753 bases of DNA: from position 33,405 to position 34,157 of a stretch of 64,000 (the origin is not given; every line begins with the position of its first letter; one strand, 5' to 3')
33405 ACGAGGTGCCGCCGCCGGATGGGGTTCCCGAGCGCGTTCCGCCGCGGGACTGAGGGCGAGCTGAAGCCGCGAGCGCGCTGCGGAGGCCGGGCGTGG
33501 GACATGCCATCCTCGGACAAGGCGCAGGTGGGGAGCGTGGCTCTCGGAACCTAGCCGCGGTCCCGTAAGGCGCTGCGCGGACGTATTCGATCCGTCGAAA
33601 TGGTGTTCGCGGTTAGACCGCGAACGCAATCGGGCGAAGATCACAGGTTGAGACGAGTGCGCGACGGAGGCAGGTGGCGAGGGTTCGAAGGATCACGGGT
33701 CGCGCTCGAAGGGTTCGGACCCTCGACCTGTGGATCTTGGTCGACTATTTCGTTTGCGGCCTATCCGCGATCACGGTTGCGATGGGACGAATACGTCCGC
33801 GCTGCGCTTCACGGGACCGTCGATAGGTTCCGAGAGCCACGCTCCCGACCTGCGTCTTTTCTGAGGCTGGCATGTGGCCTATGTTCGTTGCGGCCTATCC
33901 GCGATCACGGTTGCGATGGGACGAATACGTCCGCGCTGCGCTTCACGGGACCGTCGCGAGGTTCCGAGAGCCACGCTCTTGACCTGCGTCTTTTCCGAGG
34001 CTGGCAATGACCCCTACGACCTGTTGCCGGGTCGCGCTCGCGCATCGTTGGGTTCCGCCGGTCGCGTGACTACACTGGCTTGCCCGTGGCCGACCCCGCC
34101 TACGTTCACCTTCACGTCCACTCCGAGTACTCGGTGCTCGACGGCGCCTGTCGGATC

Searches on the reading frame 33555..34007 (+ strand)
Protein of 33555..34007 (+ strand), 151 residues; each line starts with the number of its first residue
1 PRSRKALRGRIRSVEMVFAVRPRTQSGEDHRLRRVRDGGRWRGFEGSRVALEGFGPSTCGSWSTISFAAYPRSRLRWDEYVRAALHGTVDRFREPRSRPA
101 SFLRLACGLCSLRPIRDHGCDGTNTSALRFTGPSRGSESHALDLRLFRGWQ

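Call 27: find_homologous_proteins(query=window:33555-34007:+, max_evalue=0.01)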
Query seq(151 aa) (151 aa): 3 proteins with E <= 0.01 among 305 candidates.
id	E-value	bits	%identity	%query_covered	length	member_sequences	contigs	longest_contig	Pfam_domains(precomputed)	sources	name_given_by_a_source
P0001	1.7e-74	267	84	61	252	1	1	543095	-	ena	-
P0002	7.4e-29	119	91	44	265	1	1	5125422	-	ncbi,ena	-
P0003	9.3e-7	47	63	32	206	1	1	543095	-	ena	-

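Call 29: find_encoding_contigs(protein=P0001, flank=10000)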
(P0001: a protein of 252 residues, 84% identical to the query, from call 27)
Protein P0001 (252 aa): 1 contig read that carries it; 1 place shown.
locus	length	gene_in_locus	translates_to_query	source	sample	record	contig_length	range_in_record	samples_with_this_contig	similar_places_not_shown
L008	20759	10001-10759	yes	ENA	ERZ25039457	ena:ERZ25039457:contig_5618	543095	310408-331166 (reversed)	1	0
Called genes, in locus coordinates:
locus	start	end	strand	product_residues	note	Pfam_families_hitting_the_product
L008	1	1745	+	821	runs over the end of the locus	PF00082:Peptidase_S8, PF00318:Ribosomal_S2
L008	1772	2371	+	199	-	PF00889:EF_TS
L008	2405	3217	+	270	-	PF00696:AA_kinase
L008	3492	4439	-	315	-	-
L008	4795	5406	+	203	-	PF01148:CTP_transf_1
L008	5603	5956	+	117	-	-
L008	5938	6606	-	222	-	-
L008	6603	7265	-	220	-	-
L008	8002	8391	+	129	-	PF02163:Peptidase_M50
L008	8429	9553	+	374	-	PF04551:GcpE, PF26540:GcpE_C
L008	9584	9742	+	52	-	-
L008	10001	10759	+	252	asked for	-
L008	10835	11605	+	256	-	PF02811:PHP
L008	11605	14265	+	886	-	PF07733:DNA_pol3_alpha, PF17657:DNA_pol3_finger, PF14579:HHH_6, PF01336:tRNA_anti-codon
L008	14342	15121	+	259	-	PF02616:SMC_ScpA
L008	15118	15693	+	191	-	PF04079:SMC_ScpB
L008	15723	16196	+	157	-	PF01479:S4, PF00849:PseudoU_synth_2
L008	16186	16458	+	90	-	-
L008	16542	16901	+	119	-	-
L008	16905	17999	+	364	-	PF18152:DAHP_snth_FXD, PF00793:DAHP_synth_1, PF03102:NeuB (weak)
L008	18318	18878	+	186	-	-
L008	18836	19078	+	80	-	PF01842:ACT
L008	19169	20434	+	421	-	PF00275:EPSP_synthase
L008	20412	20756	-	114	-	PF19728:DUF6220 (weak)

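Call 30: find_encoding_contigs(protein=P0002, flank=10000)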
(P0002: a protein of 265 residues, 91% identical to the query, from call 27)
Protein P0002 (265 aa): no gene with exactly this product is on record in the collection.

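Call 31: find_encoding_contigs(protein=P0003, flank=10000)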
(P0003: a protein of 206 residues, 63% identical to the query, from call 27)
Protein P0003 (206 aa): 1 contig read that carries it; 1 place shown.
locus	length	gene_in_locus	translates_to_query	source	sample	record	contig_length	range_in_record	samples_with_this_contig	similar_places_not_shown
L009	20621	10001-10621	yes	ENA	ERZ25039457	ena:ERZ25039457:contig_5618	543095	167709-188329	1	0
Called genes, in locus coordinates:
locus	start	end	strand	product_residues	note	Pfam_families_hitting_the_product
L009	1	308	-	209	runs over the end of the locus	PF00440:TetR_N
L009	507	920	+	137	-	-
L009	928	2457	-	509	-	PF01408:GFO_IDH_MocA, PF03447:NAD_binding_3 (weak), PF02894:GFO_IDH_MocA_C (weak), PF22725:GFO_IDH_MocA_C3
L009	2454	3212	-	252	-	PF00005:ABC_tran, PF08352:oligo_HPY (weak)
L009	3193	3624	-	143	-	PF00005:ABC_tran, PF13401:AAA_22 (faint)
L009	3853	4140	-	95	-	PF13304:AAA_21 (weak)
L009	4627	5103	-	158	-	PF00528:BPD_transp_1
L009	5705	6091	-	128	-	PF00528:BPD_transp_1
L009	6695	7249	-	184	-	-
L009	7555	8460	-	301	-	PF00496:SBP_bac_5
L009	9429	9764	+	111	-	PF13377:Peripla_BP_3, PF00532:Peripla_BP_1 (weak)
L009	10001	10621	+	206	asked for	-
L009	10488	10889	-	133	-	-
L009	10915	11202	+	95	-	-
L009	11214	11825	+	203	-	-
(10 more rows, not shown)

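Call 63: find_encoding_contigs(protein=P0143, flank=10000, max_places=2)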
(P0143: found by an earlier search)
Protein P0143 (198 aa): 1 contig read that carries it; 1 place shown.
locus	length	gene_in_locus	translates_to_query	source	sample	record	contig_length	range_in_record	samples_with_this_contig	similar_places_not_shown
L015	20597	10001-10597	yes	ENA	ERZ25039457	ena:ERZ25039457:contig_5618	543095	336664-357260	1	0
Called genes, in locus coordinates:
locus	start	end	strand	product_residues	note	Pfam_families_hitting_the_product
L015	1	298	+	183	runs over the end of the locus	-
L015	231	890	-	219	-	PF00324:AA_permease, PF13520:AA_permease_2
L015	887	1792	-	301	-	PF13520:AA_permease_2, PF00324:AA_permease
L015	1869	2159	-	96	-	PF07722:Peptidase_C26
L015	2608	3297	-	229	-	PF00120:Gln-synt_C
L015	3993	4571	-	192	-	PF04472:SepF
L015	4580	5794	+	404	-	-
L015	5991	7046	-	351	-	PF01042:Ribonuc_L-PSP, PF02163:Peptidase_M50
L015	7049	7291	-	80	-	PF00977:His_biosynth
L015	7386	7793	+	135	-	-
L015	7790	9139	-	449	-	PF00275:EPSP_synthase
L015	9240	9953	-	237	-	PF00753:Lactamase_B, PF13483:Lactamase_B_3, PF12706:Lactamase_B_2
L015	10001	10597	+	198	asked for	PF01966:HD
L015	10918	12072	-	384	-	PF00266:Aminotran_5, PF01053:Cys_Met_Meta_PP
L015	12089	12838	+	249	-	PF09335:VTT_dom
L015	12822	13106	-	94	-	PF04029:2-ph_phosp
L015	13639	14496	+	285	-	PF08668:HDOD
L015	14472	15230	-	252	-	PF13489:Methyltransf_23 (weak), PF00398:RrnaAD (weak), PF01209:Ubie_methyltran (weak), PF08241:Methyltransf_11, PF08242:Methyltransf_12, PF13649:Methyltransf_25, PF13847:Methyltransf_31 (weak)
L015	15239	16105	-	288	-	PF02896:PEP-utilizers_C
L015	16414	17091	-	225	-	PF01326:PPDK_N, PF00391:PEP-utilizers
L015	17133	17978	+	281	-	-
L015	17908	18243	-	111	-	PF03618:Kinase-PPPase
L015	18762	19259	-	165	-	PF05746:DALR_1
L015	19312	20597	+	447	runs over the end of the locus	-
